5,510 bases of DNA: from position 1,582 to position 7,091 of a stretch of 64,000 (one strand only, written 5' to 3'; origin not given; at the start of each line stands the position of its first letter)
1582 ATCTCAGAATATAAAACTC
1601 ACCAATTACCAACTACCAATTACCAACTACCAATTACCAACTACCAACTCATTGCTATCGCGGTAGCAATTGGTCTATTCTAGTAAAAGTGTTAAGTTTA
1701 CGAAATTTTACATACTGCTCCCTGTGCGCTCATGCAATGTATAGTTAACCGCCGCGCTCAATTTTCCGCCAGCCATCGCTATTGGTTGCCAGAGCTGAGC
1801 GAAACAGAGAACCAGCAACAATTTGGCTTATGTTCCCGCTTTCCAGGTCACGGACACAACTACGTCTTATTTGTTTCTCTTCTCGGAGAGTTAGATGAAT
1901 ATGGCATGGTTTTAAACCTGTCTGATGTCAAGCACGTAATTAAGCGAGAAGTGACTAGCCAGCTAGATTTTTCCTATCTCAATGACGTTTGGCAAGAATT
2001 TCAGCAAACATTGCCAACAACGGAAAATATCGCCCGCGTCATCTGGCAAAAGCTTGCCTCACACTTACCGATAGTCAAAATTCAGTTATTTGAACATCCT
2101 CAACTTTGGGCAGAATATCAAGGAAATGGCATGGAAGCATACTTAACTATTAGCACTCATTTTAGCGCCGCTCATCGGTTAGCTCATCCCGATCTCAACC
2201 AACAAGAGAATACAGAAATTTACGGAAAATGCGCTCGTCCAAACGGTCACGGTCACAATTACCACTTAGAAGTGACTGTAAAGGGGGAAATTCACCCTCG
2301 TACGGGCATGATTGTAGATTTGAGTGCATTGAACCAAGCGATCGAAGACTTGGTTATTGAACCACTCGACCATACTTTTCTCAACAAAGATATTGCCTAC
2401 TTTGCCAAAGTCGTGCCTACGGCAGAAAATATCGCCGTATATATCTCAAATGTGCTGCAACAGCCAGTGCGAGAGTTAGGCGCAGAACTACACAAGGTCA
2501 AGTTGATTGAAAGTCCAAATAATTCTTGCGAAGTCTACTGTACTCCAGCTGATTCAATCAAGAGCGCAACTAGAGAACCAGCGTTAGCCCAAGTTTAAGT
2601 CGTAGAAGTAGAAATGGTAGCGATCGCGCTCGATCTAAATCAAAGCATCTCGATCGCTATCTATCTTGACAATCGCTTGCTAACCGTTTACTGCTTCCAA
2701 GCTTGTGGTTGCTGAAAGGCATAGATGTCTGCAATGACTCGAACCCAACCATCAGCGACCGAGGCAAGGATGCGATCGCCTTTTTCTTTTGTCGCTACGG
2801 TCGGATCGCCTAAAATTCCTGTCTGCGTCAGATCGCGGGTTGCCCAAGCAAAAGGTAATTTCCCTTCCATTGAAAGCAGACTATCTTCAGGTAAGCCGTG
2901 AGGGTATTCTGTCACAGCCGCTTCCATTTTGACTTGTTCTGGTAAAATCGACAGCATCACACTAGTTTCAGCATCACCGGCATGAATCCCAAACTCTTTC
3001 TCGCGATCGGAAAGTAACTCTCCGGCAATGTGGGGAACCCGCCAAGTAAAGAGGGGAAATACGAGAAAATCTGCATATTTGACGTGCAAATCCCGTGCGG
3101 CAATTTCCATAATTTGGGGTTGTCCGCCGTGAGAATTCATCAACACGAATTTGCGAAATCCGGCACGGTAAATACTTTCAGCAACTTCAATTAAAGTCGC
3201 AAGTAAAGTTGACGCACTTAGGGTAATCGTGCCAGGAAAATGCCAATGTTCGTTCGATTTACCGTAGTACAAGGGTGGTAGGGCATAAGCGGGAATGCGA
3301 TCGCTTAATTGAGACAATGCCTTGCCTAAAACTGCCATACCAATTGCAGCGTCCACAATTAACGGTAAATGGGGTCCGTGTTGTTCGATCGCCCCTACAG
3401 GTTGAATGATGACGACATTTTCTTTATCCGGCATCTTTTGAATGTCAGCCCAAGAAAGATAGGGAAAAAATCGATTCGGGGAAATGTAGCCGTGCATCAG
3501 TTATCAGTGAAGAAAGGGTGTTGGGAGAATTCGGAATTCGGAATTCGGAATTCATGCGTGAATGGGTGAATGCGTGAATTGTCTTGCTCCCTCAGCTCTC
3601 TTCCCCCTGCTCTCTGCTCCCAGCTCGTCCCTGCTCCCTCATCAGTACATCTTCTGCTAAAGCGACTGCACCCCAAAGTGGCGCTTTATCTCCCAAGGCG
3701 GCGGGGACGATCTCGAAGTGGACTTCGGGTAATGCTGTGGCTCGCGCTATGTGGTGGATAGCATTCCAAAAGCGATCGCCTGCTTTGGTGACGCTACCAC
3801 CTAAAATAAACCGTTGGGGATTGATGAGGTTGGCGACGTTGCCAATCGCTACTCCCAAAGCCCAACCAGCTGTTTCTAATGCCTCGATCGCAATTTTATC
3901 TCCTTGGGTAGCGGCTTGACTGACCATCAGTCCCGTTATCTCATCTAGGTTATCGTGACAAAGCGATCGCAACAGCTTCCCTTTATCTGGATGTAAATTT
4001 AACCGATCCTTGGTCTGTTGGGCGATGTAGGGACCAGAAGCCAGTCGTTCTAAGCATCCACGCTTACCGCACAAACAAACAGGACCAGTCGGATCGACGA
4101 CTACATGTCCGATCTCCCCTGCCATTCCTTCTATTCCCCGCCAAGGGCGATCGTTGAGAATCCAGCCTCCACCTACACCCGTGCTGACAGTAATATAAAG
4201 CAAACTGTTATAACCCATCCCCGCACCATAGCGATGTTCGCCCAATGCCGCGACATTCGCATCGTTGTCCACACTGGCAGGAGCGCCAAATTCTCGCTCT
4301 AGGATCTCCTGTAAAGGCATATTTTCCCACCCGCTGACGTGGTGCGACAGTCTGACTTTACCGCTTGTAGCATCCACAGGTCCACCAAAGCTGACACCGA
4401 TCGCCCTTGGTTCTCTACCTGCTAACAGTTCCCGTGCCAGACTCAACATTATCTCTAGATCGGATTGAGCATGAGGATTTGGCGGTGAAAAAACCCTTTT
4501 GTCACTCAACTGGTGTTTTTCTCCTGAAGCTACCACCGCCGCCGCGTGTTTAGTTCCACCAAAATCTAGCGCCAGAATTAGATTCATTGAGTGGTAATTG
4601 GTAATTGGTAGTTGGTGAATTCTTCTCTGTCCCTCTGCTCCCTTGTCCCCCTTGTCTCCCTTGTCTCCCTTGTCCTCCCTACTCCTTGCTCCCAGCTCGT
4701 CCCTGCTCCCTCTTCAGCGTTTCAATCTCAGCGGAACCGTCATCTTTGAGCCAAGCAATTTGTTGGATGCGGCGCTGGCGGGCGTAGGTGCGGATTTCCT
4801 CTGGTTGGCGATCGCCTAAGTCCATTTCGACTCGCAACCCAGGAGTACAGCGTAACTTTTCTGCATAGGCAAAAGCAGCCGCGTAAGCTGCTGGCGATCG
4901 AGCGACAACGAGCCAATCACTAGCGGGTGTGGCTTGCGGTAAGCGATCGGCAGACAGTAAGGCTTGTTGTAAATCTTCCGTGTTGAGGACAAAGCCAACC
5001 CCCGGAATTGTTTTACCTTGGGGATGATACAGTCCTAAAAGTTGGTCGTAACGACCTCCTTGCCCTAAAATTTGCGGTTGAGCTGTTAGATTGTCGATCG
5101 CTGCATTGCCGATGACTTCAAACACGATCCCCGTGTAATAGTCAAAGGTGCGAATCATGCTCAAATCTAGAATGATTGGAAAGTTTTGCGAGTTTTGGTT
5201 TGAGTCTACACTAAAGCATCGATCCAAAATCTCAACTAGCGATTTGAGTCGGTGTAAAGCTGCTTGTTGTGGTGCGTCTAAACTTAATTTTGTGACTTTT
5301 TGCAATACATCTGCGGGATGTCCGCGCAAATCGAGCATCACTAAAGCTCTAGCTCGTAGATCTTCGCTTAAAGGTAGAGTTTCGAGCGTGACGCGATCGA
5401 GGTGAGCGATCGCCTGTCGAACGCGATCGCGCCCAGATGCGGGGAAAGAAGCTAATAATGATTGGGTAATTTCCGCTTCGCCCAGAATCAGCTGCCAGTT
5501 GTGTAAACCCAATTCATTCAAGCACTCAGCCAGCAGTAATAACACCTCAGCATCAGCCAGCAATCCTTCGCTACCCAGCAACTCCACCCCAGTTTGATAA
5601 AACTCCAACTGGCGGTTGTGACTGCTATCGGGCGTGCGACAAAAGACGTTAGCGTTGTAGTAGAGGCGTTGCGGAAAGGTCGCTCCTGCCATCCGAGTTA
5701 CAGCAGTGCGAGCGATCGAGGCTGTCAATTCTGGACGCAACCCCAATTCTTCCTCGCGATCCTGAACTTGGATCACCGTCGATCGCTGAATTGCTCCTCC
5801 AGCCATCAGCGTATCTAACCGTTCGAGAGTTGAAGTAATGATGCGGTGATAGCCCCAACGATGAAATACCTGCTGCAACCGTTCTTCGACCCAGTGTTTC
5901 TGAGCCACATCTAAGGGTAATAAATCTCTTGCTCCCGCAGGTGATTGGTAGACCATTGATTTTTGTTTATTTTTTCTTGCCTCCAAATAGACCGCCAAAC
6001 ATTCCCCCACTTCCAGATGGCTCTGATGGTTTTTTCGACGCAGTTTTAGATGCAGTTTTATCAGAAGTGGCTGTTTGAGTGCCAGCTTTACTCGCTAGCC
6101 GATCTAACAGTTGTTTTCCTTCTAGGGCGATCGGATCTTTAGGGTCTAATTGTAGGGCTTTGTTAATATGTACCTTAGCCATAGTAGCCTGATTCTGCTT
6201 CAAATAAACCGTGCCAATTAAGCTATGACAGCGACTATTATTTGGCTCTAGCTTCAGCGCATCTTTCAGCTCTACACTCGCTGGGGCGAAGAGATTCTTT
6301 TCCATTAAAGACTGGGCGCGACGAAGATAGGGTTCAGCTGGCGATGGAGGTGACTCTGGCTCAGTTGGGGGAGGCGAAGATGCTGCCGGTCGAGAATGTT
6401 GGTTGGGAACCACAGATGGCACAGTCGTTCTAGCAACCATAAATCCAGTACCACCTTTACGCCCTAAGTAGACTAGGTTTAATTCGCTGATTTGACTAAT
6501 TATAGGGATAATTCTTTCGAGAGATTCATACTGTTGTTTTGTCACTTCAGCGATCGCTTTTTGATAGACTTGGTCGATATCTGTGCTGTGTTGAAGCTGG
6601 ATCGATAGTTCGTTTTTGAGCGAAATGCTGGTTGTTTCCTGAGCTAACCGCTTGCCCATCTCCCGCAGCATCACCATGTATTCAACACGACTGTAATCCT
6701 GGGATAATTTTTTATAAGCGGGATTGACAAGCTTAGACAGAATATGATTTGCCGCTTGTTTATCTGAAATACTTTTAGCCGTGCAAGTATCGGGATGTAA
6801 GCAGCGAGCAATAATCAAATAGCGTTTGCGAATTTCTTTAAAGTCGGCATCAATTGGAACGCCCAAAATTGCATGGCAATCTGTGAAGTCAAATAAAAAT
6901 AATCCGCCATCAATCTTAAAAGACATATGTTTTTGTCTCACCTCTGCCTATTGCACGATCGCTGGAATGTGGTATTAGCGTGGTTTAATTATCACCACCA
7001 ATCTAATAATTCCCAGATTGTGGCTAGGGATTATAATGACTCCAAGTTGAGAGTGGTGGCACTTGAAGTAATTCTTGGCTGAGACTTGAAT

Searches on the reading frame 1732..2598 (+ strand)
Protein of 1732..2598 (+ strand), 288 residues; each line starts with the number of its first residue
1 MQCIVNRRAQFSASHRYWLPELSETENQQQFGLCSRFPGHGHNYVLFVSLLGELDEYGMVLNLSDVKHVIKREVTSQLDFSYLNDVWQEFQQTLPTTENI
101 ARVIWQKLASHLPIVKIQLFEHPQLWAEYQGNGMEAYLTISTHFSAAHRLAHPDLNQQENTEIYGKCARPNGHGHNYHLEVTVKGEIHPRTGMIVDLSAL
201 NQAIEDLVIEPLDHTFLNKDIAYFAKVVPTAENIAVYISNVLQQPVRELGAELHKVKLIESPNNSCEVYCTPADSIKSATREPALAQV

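Call 56: search_protein_families(library=pfam, proteins=[window:1732-2598:+], max_evalue=0.00001)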
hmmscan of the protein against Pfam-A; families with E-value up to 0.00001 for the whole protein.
window:1732-2598:+ (288 aa): 1 family
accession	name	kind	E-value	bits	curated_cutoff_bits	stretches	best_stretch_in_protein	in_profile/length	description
PF01242.24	PTPS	-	1.9e-66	222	22.4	2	138-268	2-118/121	6-pyruvoyl tetrahydropterin synthase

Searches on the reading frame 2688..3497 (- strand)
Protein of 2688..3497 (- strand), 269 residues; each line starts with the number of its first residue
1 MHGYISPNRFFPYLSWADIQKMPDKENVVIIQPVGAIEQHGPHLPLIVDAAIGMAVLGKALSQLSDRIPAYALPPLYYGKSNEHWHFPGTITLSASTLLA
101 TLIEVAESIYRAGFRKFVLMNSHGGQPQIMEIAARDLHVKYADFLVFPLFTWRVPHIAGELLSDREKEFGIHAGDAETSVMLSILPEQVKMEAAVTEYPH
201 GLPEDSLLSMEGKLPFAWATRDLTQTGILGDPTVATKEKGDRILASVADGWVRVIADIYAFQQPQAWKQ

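Call 56: search_protein_families(library=pfam, proteins=[window:2688-3497:-], max_evalue=0.00001)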
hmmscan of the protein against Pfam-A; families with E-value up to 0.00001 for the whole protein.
window:2688-3497:- (269 aa): 1 family
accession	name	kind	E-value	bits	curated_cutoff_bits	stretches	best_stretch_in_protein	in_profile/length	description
PF02633.19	Creatininase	-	8e-76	255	31.3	1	14-255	3-238/238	Creatinine amidohydrolase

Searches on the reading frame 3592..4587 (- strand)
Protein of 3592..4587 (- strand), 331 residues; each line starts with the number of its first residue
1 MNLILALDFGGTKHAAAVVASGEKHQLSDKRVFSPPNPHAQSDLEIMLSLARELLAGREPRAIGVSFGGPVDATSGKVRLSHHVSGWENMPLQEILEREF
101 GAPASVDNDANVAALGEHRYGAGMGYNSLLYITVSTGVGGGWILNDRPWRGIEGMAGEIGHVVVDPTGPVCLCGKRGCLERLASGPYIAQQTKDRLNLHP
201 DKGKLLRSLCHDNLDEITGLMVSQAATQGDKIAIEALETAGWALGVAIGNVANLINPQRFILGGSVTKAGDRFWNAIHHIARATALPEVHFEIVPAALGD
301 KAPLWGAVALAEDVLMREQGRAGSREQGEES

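Call 56: search_protein_families(library=pfam, proteins=[window:3592-4587:-], max_evalue=0.00001)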
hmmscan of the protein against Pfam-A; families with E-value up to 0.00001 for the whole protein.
window:3592-4587:- (331 aa): 1 family
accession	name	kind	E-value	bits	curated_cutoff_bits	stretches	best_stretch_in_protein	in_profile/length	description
PF00480.26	ROK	-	4.2e-64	217.3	22.9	1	5-313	2-293/294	ROK family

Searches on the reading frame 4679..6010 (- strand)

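Call 56: search_protein_families(library=pfam, proteins=[window:4679-6010:-], max_evalue=0.00001)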
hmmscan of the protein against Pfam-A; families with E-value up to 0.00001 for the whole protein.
window:4679-6010:- (443 aa): 1 family
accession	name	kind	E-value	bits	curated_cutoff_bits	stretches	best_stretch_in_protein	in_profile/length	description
PF13393.11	tRNA-synt_His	-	7.8e-63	213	25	1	26-347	1-308/308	Histidyl-tRNA synthetase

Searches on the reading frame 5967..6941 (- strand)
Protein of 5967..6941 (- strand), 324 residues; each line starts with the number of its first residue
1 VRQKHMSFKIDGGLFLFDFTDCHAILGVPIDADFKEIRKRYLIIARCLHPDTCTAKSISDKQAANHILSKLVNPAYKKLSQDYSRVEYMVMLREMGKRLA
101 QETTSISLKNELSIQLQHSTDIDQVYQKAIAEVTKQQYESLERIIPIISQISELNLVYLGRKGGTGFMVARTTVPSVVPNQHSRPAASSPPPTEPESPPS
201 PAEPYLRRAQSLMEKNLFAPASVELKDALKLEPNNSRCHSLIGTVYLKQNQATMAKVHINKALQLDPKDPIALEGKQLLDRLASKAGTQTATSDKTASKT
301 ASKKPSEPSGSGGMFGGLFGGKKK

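Call 56: search_protein_families(library=pfam, proteins=[window:5967-6941:-], max_evalue=0.00001)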
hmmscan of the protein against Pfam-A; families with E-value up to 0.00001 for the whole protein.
window:5967-6941:- (324 aa): 4 families
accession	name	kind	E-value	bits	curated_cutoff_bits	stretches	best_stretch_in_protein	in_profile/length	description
PF00226.36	DnaJ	-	1.1e-08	35.5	27.8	1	21-88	1-62/63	DnaJ domain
PF00515.34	TPR_1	-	3.6e-07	30.2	27.8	0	237-269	2-34/34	Tetratricopeptide repeat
PF07719.23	TPR_2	-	6.4e-07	29.4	27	0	237-269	2-34/34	Tetratricopeptide repeat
PF13181.12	TPR_8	-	2.8e-06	27.5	25.7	0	239-269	4-34/34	Tetratricopeptide repeat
